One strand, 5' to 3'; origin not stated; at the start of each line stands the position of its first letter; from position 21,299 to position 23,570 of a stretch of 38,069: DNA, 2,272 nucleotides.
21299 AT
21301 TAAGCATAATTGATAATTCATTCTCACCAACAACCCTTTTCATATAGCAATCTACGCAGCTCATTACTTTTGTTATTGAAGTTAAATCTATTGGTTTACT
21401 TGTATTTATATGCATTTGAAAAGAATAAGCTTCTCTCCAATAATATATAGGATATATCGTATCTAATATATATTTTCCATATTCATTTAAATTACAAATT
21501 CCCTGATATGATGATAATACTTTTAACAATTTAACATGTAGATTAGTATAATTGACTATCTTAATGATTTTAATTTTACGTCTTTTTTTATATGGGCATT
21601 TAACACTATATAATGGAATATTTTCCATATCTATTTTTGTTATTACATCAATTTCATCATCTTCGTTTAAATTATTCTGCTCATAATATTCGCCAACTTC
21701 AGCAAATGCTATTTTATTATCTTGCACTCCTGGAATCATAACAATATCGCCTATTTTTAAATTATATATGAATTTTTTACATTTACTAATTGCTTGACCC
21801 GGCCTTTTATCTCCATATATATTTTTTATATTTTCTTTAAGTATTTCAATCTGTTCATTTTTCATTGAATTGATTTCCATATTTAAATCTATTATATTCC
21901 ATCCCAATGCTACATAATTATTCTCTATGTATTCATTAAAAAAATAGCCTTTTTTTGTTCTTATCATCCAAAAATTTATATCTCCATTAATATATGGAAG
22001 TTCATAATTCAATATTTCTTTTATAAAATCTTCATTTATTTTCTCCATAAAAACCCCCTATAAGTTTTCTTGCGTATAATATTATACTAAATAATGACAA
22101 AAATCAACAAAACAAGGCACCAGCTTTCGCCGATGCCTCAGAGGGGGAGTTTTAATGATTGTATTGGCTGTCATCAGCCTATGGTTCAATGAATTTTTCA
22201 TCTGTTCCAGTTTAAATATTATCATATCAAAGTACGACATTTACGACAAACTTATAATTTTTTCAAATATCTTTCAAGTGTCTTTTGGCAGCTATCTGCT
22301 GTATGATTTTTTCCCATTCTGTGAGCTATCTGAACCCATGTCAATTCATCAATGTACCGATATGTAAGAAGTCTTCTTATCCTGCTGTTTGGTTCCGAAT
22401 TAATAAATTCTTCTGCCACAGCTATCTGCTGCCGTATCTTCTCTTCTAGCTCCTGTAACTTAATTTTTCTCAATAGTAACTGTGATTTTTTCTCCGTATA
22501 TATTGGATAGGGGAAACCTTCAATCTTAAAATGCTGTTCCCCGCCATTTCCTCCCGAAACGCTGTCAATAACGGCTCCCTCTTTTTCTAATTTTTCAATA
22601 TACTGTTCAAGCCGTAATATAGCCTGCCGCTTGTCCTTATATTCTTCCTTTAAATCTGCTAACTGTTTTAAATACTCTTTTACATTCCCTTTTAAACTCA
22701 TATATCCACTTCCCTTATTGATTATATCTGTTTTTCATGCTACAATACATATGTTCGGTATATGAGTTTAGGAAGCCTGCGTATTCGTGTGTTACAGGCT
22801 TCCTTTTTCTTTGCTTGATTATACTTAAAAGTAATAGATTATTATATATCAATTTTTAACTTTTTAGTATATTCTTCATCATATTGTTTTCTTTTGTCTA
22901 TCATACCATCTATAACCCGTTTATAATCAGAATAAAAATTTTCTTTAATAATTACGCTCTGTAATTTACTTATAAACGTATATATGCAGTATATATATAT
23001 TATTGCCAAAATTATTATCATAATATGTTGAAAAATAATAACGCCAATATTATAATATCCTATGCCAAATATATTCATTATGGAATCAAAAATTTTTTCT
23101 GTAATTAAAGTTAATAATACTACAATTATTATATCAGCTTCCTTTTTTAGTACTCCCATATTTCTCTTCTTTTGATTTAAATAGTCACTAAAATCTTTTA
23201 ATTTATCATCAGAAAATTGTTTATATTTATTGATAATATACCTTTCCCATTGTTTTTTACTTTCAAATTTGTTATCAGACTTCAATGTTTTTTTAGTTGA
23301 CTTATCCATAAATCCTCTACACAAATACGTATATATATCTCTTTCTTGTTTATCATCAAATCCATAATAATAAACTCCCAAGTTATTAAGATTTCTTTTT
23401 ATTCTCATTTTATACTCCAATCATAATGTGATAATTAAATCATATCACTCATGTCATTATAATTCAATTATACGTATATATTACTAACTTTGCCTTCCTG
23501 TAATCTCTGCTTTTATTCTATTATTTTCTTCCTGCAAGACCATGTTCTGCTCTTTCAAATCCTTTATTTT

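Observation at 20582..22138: Self-contained AT-rich two-gene cassette (389-aa sensor/TM/coiled-coil protein + 67-aa two-TM protein) between the late activator and terS: candidate undescribed defence or exclusion system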

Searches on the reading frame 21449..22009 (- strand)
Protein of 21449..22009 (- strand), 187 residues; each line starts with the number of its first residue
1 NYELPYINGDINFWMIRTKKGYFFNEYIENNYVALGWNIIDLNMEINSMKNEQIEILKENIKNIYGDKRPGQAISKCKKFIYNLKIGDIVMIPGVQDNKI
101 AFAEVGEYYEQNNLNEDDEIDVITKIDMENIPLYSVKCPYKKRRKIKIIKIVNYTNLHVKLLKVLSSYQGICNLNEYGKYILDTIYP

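Call 41: find_homologous_proteins(query=A3, max_evalue=0.001)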
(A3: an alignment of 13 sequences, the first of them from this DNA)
Query A3 (13 sequences) (187 aa, profile of the alignment): 44 proteins with E <= 0.001 among 3393 candidates.
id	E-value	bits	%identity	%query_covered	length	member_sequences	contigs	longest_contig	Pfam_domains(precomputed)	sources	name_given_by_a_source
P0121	9.2e-75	268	39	99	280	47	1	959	PF28530.1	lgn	-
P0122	4.7e-74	266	40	99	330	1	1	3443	-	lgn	-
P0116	6.8e-72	259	42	99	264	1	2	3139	-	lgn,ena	-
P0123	3.2e-71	257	46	99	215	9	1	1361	PF28530.1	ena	-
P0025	2.6e-69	251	44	99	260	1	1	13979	PF28530.1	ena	-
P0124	9.9e-65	236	48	99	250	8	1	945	PF28530.1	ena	-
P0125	5.4e-61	223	43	78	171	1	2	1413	PF28530.1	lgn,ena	-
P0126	4.3e-56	208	73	75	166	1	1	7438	PF28530.1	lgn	-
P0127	7.5e-55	203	47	76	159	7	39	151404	PF28530.1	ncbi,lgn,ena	-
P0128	6.3e-51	191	73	80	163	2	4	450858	PF28530.1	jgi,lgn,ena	-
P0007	2.9e-50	189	68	100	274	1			PF28530.1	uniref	uniref:hypothetical protein n=1 Tax=Lachnospira eligens TaxID=39485 RepID=UPI00402958AE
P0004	7.8e-40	155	100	62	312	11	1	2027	-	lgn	-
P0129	3.8e-39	152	47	59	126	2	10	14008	PF28530.1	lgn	-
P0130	3.8e-39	152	49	59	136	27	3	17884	PF28530.1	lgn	-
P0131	7.8e-36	141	33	93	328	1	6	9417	PF28530.1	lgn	-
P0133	2.0e-35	140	31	99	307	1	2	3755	PF28530.1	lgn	-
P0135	5.2e-31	126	32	94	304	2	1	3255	PF28530.1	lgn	-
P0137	2.8e-28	117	29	82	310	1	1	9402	PF28530.1,PF00589.28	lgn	-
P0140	4.0e-24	103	32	91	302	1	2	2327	PF28530.1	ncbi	-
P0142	5.3e-22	96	28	94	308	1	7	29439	PF28530.1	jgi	-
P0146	2.9e-20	91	25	98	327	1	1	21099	PF28530.1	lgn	-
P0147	1.3e-19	89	28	98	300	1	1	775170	PF28530.1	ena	-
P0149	5.4e-16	77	25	95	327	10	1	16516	PF28530.1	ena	-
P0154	4.9e-12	64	25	88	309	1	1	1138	PF28530.1,PF01939.22,PF06250.18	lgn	-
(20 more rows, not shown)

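Call 42: search_protein_families(library=pfam, proteins=[P0131, P0133, P0135, P0137, P0142, P0146, P0147, P0149, P0154, P0140], max_evalue=0.01)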
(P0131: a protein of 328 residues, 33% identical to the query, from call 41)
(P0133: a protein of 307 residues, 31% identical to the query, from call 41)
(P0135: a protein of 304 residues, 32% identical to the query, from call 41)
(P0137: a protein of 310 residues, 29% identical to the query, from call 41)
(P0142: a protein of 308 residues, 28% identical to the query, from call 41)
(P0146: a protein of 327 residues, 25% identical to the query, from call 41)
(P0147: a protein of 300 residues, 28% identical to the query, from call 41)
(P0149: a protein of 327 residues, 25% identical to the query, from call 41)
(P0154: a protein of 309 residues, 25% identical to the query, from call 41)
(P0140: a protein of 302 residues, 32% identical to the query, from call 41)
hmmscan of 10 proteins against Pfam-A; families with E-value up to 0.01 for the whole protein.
P0131 (328 aa): 0 families

P0133 (307 aa): 0 families

P0135 (304 aa): 0 families

P0137 (310 aa): 1 family
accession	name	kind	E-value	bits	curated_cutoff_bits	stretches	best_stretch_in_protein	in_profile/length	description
PF00589.27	Phage_integrase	-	9.4e-25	87.8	27.1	1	142-294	32-170/172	Phage integrase family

P0142 (308 aa): 0 families

P0146 (327 aa): 0 families

P0147 (300 aa): 0 families

P0149 (327 aa): 0 families

P0154 (309 aa): 2 families
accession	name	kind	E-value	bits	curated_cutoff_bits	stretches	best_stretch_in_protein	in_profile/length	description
PF01939.22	NucS_C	-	3e-10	40.6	24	1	199-279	10-87/124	Endonuclease NucS C-terminal domain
PF06250.17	YhcG_C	-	2.1e-06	28.1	32.5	1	210-308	44-149/157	YhcG PDDEXK nuclease domain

P0140 (302 aa): 0 families

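Call 43: search_protein_families(library=padloc, proteins=[P0131, P0133, P0135, P0137, P0142, P0146, P0147, P0149, P0154, P0140], max_evalue=0.001)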
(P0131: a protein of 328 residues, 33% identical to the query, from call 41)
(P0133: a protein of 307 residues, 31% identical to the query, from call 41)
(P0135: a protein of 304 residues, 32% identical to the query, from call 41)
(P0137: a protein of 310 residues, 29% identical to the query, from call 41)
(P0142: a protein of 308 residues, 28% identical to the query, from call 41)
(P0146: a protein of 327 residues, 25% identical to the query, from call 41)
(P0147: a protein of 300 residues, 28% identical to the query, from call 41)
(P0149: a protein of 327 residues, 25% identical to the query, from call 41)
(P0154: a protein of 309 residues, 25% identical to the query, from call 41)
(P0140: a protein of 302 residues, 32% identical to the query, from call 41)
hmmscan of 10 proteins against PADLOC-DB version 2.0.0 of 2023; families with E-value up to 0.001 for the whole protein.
P0131 (328 aa): 4 families
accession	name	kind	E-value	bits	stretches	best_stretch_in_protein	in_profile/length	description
PDLC04806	PDC-S02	-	1.4e-15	55.4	1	26-148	4-122/324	-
PDLC04819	PDC-S02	-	4e-15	53.9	1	25-152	4-125/334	-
PDLC04815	PDC-S02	-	4.6e-14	50.5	1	26-127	3-105/346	-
PDLC04824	PDC-S02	-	1.6e-06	25.5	1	25-182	3-159/308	-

P0133 (307 aa): 5 families
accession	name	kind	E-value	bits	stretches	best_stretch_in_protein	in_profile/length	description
PDLC04806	PDC-S02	-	1.6e-24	84.8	1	15-159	3-145/324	-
PDLC04819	PDC-S02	-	3.3e-18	64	1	15-150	4-135/334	-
PDLC04815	PDC-S02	-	1.5e-15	55.3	1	16-163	3-145/346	-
PDLC04824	PDC-S02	-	3.9e-10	37.4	1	16-172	4-158/308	-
PDLC04799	PDC-S02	-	2.4e-06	24.9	1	83-172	78-158/308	-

P0135 (304 aa): 7 families
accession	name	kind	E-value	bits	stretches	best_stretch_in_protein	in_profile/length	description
PDLC04819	PDC-S02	-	9.2e-16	56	1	34-176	4-136/334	-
PDLC04815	PDC-S02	-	1.6e-14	52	1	35-135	3-103/346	-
PDLC04806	PDC-S02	-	2.8e-14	51.1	1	35-170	4-132/324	-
PDLC04824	PDC-S02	-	3.9e-10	37.4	1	34-197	3-161/308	-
PDLC04799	PDC-S02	-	8.3e-06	23.1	1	33-206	2-170/308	-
PDLC03448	REase_II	-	0.00013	18.2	1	74-186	301-406/857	Type II restriction enzyme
PDLC04816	PDC-S02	-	0.00049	17.7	1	72-208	41-164/299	-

P0137 (310 aa): 3 families
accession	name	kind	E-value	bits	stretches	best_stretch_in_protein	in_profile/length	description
PDLC04806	PDC-S02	-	7e-16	56.4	1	32-146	4-116/324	-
PDLC04819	PDC-S02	-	1.2e-13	49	1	31-131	4-107/334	-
PDLC04815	PDC-S02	-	3.6e-11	41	1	32-131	3-103/346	-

P0142 (308 aa): 3 families
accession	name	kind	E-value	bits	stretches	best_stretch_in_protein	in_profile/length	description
PDLC04806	PDC-S02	-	7.6e-18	62.8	1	19-183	4-165/324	-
PDLC04815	PDC-S02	-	4.4e-10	37.4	1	19-142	3-119/346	-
PDLC04819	PDC-S02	-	1.7e-09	35.4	1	18-183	4-163/334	-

P0146 (327 aa): 4 families
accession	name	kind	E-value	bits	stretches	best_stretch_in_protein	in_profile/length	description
PDLC04806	PDC-S02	-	8.6e-19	65.9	1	17-139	4-124/324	-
PDLC04815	PDC-S02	-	8.5e-13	46.3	1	17-138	3-119/346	-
PDLC04819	PDC-S02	-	5.4e-11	40.3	1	16-136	4-120/334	-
PDLC04824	PDC-S02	-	2.9e-08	31.3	1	17-188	4-171/308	-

P0147 (300 aa): 2 families
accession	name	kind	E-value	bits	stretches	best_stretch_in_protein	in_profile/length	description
PDLC04806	PDC-S02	-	1.7e-17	61.7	1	18-173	3-155/324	-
PDLC04815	PDC-S02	-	5.2e-09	33.9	1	19-142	3-119/346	-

P0149 (327 aa): 4 families
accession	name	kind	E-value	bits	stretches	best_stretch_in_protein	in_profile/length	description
PDLC04815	PDC-S02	-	5.6e-11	40.3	1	96-210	46-144/346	-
PDLC04819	PDC-S02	-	4.4e-10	37.3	1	102-234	55-164/334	-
PDLC04824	PDC-S02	-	1.7e-07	28.8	1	96-222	53-160/308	-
PDLC04806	PDC-S02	-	8.5e-06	23.3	1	22-154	3-107/324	-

P0154 (309 aa): 21 families
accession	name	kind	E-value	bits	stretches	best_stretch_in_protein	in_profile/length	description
PDLC04824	PDC-S02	-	2.5e-80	267.9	1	3-307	2-307/308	-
PDLC04799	PDC-S02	-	5.7e-64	214.2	1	3-306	2-306/308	-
PDLC04819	PDC-S02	-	1.3e-38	131.1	1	1-170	1-163/334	-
PDLC04815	PDC-S02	-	1.2e-29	101.7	1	5-172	3-165/346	-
PDLC04806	PDC-S02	-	8.5e-29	98.8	1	3-167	2-162/324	-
PDLC03448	REase_II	-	8.5e-13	45.3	1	4-167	265-420/857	Type II restriction enzyme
PDLC04916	PDC-S11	-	1.8e-11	41.8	1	198-285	32-116/358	-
PDLC04816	PDC-S02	-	1.5e-08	32.6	1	14-163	16-153/299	-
PDLC04915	PDC-S11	-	7.5e-08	30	1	198-261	34-99/379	-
PDLC04810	PDC-S02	-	8.6e-07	26.5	1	212-291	232-317/355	-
PDLC04807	PDC-S02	-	2.8e-06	24.8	1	181-290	201-311/351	-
PDLC04803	PDC-S02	-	6.3e-06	24.1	1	213-291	147-231/269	-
PDLC04831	PDC-S02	-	9e-06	23.4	1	212-291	219-304/346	-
PDLC04813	PDC-S02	-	1.1e-05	23.4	1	210-291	48-135/175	-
PDLC04946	PDC-S18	-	3.4e-05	21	1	216-265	66-116/365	-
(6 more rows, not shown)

P0140 (302 aa): 5 families
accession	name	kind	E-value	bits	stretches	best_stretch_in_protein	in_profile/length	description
PDLC04806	PDC-S02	-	3.4e-22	77.2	1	17-175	3-158/324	-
PDLC04815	PDC-S02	-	6.1e-10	36.9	1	19-143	4-122/346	-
PDLC04819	PDC-S02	-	1.1e-09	36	1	17-140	4-122/334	-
PDLC04824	PDC-S02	-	2.3e-06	25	1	22-175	9-158/308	-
PDLC04799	PDC-S02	-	5.3e-05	20.5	1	32-177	19-160/308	-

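Call 74: predict_structure(alignment_id=A5)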
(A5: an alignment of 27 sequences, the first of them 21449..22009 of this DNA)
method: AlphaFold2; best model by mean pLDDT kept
length: 187 residues; sequences in the alignment: 27
mean_pLDDT: 91.8   pTM: 0.86
mean pLDDT of the five models: 91.8, 91.3, 91.3, 91.3, 90.3
residues with pLDDT >= 90: 139; 70-90: 48; 50-70: 0; < 50: 0
segments of 3 or more residues with pLDDT < 50: none
pLDDT, mean of each block of 10 residues (from residue 1): 79 91 93 96 89 95 95 95 96 86 97 95 91 90 97 92 83 94 90
secondary structure, 60 per line:
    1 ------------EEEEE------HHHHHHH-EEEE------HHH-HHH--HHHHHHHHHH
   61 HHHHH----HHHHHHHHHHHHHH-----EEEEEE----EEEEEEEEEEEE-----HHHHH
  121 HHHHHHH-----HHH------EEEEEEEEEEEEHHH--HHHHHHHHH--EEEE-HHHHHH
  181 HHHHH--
elements in order: E13-17 H24-30 E32-35 H51-65 H70-83 E89-94 E99-110 H116-127 E142-153 H159-167 E170-173 H175-185

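Call 77: fold_search(model_id=the predicted structure, library=pdb)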
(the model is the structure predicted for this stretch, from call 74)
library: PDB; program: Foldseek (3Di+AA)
matches with E <= 10: 712; with E <= 0.001: 3
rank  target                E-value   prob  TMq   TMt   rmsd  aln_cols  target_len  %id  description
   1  7r5w_A                7.0e-04  1.00  0.45  0.54   7.7       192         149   10  Crystal structure of YTHDF2 with compound YLI_DF_029 (released 2022-03-16)
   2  4u8t_A                8.0e-04  1.00  0.44  0.51   8.3       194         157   11  Crystal structure of YTH domain of Zygosaccharomyces rouxii MRB1 protein in complex with N6-Methyladenosine RNA (released 2014-09-10)
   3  4rdo_C                9.1e-04  1.00  0.40  0.48   8.4       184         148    9  Structure of YTH-YTHDF2 in the free state (released 2014-12-24)
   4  7r5w_B                1.0e-03  1.00  0.44  0.53   7.3       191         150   10  Crystal structure of YTHDF2 with compound YLI_DF_029 (released 2022-03-16)
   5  7z8w_A                1.1e-03  1.00  0.41  0.51   9.5       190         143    9  Crystal structure of YTHDF2 with compound YLI_DC1_018 (released 2022-03-30)
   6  4wqn_A                1.3e-03  1.00  0.44  0.52   9.4       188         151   10  Crystal structure of N6-methyladenosine RNA reader YTHDF2 (released 2014-11-19)
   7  7yx6_A                1.4e-03  1.00  0.42  0.51   8.0       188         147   10  Crystal structure of YTHDF2 with compound YLI_DF_027 (released 2022-02-23)
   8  7z8w_B                1.7e-03  1.00  0.44  0.51   9.7       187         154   10  Crystal structure of YTHDF2 with compound YLI_DC1_018 (released 2022-03-30)
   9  4u8t_C                1.7e-03  0.99  0.41  0.48   8.4       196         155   11  Crystal structure of YTH domain of Zygosaccharomyces rouxii MRB1 protein in complex with N6-Methyladenosine RNA (released 2014-09-10)
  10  7z4u_B                1.8e-03  1.00  0.44  0.53   9.3       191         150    9  Crystal structure of YTHDF2 with compound YLI_DF_028 (released 2022-03-16)
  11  7z8p_A                2.0e-03  1.00  0.45  0.55   7.6       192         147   10  Crystal structure of YTHDF2 with compound ZA_166 (released 2022-03-30)
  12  4rdo_D                2.0e-03  1.00  0.42  0.52   9.3       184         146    9  Structure of YTH-YTHDF2 in the free state (released 2014-12-24)
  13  4u8t_E                2.1e-03  1.00  0.41  0.48   8.5       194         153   10  Crystal structure of YTH domain of Zygosaccharomyces rouxii MRB1 protein in complex with N6-Methyladenosine RNA (released 2014-09-10)
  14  8bs5                  2.4e-03  1.00  0.42  0.47  10.0       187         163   10  Crystal structure of YTHDF3 YTH domain open conformation (released 2023-12-13)
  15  9qem_B                2.4e-03  0.99  0.41  0.50   9.3       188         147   11  Crystal structure of YTHDF2 in complex with compound 3 (AI-DF2-11) (released 2025-07-09)
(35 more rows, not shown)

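Call 90: search_protein_representatives(alignment_id=A5)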
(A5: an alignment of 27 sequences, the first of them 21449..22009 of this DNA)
Query: 27 sequences, 185 profile positions. Proteins with E-value up to 0.001 (for the whole library): 2554; up to 1e-10: 926; up to 1e-30: 229. The best 150 are listed.
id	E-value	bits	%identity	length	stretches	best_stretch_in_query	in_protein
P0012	1.3e-73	262.8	-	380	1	2-184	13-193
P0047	4.3e-73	261.1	-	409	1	1-185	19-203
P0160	3.3e-71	255.0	-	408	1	1-185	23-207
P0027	4.5e-71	254.5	-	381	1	2-185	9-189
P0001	4.3e-70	251.3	-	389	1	1-184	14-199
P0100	5.1e-70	251.1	-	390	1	1-185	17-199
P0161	9.7e-70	250.2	-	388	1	1-184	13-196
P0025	1.9e-69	249.3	-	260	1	4-185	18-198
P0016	2.5e-69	248.8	-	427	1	3-185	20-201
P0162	3.1e-69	248.5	-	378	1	2-185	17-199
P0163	1.5e-68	246.3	-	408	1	2-184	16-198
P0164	1.5e-67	243.1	-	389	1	1-185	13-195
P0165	2.6e-67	242.3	-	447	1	2-184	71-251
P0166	3.0e-67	242.1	-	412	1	1-185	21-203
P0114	4.1e-67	241.6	-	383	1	1-185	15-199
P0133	1.9e-48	180.8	-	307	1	1-184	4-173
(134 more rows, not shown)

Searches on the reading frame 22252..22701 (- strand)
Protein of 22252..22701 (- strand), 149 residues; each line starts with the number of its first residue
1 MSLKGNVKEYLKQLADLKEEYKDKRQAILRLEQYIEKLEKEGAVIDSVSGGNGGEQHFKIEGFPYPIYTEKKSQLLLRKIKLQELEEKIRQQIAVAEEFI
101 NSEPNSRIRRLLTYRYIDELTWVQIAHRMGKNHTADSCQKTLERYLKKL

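Call 4: search_protein_families(library=pfam, proteins=[window:22252-22701:-], max_evalue=1)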
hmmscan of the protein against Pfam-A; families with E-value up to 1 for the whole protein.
window:22252-22701:- (149 aa): 6 families
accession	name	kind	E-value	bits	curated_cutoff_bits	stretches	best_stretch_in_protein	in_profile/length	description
PF07374.17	DUF1492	-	0.013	16.1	21.5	1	83-132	36-84/100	Protein of unknown function (DUF1492)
PF04545.22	Sigma70_r4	-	0.013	15.4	24.1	1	107-130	8-31/50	Sigma-70, region 4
PF08702.15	Fib_alpha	-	0.031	14.9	29.9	1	2-40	92-130/143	Fibrinogen alpha/beta chain family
PF11083.13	Relaxase_C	-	0.036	14.7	30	1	78-120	38-80/125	C-terminal helical hairpin domain from relaxase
PF10046.14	BLOC1_2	-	0.09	13.6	33.4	1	6-48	45-87/96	Biogenesis of lysosome-related organelles complex-1 subunit 2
PF14703.12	PHM7_cyt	-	0.19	12.4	27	1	13-94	40-115/174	Cytosolic domain of 10TM putative phosphate transporter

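Call 6: search_protein_families(library=phrogs, proteins=[window:22252-22701:-], max_evalue=0.1)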
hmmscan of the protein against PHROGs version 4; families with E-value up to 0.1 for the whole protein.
window:22252-22701:- (149 aa): 4 families
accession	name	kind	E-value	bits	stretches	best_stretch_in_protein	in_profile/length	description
phrog_36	-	transcription regulation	2.9e-13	50.9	1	6-149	55-183/220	transcriptional regulator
phrog_248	-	transcription regulation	0.0019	19.3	1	73-134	67-120/161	transcriptional activator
phrog_2198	-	transcription regulation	0.0024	19.1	1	69-134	47-112/133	Alt-like transcription activator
phrog_7769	-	unknown function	0.069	14.6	0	18-116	24-109/118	-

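Call 7: search_protein_families(library=ncbifam, proteins=[window:22252-22701:-], max_evalue=1)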
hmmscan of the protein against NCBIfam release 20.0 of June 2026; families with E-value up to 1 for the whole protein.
window:22252-22701:- (149 aa): 8 families
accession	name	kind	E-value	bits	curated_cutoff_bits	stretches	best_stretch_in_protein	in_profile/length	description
TIGR03007.1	pepcterm_ChnLen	equivalog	0.0019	16.5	278.85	1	3-93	252-337/498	XrtA system polysaccharide chain length determinant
TIGR02937.1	sigma70-ECF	superfamily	0.0068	16.1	42.9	1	16-149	63-161/165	sigma-70 family RNA polymerase sigma factor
TIGR02980.1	SigBFG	subfamily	0.013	15.2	234.35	1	55-130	130-205/227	SigB/SigF/SigG family RNA polymerase sigma factor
NF058560.1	FblAmlydTptrFapF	equivalog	0.019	13.8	700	1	5-45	24-64/420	fibril amyloid transporter FapF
TIGR02984.1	Sig-70_plancto1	subfamily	0.028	14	183.75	1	109-149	146-184/189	RNA polymerase sigma-70 factor, Planctomycetaceae-specific subfamily 1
TIGR02989.1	Sig-70_gvs1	subfamily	0.037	14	124.55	1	105-149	112-154/158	RNA polymerase sigma-70 factor, Rhodopirellula/Verrucomicrobium family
NF033542.1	transpos_IS110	equivalog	0.043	12.9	140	1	81-144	192-255/343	IS110 family RNA-guided transposase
TIGR02885.1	spore_sigF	equivalog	0.093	12.5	321.45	1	67-132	147-212/231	RNA polymerase sporulation sigma factor SigF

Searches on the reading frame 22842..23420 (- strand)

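Call 4: search_protein_families(library=pfam, proteins=[window:22842-23420:-], max_evalue=1)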
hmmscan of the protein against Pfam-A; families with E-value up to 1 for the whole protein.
window:22842-23420:- (192 aa): 2 families
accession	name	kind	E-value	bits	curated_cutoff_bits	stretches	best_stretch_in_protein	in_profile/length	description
PF23299.1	DUF7081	-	0.16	13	27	1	28-73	41-85/96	Domain of unknown function (DUF7081)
PF11460.13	DUF3007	-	0.45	11.2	25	0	93-146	2-55/96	Protein of unknown function (DUF3007)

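Call 5: search_protein_families(library=padloc, proteins=[window:22842-23420:-], max_evalue=1)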
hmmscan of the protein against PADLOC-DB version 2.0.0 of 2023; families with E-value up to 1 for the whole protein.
window:22842-23420:- (192 aa): 0 families

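Call 6: search_protein_families(library=phrogs, proteins=[window:22842-23420:-], max_evalue=0.1)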
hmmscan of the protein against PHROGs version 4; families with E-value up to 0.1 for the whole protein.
window:22842-23420:- (192 aa): 0 families

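Call 7: search_protein_families(library=ncbifam, proteins=[window:22842-23420:-], max_evalue=1)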
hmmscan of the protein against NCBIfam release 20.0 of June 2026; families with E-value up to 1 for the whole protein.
window:22842-23420:- (192 aa): 0 families
